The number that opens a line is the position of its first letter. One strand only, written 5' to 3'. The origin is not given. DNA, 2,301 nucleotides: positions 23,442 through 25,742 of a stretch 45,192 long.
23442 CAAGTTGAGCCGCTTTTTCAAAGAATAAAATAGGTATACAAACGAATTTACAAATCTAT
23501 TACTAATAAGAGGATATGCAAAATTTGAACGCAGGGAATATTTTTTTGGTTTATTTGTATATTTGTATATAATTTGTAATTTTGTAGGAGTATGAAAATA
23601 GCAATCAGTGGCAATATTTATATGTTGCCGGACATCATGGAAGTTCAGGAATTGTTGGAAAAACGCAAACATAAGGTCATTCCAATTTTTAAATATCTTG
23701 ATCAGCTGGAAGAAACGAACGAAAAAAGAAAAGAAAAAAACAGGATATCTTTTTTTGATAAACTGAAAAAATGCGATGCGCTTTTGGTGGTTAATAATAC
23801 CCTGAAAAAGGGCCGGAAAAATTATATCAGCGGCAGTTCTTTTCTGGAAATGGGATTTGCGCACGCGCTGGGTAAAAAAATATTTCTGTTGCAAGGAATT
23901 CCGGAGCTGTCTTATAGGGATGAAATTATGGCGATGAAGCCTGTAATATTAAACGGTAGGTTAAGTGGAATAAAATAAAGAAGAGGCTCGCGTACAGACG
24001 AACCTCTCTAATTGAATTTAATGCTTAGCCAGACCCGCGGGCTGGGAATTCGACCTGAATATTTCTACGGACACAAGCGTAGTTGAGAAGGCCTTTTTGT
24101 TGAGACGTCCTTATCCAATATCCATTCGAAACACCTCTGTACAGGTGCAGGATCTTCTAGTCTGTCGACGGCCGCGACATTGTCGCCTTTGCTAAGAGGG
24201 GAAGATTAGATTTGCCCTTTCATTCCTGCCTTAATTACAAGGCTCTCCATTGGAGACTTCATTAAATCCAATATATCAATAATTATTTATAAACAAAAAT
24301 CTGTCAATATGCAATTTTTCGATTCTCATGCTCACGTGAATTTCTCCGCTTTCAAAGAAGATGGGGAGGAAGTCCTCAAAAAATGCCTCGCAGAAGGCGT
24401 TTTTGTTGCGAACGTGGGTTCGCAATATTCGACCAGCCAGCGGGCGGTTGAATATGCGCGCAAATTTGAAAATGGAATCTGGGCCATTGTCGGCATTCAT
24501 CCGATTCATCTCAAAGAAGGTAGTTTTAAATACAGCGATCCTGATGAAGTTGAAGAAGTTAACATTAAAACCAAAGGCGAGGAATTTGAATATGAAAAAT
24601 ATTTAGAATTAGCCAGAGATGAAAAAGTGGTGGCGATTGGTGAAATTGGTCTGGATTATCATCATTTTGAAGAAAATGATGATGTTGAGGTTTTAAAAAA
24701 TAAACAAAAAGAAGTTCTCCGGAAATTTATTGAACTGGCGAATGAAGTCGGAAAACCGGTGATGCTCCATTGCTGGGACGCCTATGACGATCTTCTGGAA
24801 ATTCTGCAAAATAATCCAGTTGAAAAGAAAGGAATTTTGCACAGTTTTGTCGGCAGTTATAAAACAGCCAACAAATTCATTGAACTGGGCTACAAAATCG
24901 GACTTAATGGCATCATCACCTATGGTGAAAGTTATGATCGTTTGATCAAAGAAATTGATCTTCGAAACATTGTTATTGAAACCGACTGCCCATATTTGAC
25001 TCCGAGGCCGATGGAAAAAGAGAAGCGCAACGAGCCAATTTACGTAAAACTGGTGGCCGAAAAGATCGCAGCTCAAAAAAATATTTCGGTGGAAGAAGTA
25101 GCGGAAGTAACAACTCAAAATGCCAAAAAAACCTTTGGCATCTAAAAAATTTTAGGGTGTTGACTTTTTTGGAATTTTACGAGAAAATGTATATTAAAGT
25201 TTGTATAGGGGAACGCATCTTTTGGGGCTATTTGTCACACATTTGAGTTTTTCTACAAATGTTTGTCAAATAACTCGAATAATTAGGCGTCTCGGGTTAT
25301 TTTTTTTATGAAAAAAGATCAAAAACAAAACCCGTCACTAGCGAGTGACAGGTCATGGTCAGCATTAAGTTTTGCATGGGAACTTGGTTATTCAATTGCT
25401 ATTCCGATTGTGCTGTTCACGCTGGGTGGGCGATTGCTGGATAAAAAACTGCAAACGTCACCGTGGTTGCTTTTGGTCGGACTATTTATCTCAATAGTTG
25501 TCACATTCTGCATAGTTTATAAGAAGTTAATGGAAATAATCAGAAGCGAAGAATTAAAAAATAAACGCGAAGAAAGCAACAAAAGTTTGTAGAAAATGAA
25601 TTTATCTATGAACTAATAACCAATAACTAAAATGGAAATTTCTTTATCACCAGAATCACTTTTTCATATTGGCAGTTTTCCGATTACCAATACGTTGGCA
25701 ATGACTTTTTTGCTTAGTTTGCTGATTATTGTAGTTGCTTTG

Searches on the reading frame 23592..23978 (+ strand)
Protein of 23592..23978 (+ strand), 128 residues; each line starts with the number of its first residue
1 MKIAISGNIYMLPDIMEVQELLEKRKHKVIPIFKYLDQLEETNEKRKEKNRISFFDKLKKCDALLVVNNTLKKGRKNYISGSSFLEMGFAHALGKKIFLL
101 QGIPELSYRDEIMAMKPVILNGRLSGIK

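Call 11: search_protein_families(library=pfam, proteins=[window:23592-23978:+], max_evalue=1)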
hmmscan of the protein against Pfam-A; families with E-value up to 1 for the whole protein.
window:23592-23978:+ (128 aa): 1 family
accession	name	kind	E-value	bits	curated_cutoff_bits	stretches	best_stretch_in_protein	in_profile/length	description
PF05014.21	Nuc_deoxyrib_tr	-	0.00092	19.8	28.8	1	20-100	22-96/117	Nucleoside 2-deoxyribosyltransferase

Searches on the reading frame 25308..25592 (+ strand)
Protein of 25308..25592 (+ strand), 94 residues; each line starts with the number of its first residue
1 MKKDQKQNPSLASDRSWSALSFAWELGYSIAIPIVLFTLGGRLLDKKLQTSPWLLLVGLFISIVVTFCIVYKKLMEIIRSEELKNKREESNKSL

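Call 11: search_protein_families(library=pfam, proteins=[window:25308-25592:+], max_evalue=1)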
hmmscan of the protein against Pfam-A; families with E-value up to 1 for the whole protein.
window:25308-25592:+ (94 aa): 3 families
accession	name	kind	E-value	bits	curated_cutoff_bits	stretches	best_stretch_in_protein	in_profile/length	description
PF09527.15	ATPase_gene1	-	9.7e-15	54.8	26.6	1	21-72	2-53/54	Putative F0F1-ATPase subunit Ca2+/Mg2+ transporter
PF07690.21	MFS_1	-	0.014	14.7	33.4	1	11-68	23-286/347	Major Facilitator Superfamily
PF02673.24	BacA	-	0.08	13.1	33.4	1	23-84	184-245/257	Bacitracin resistance protein BacA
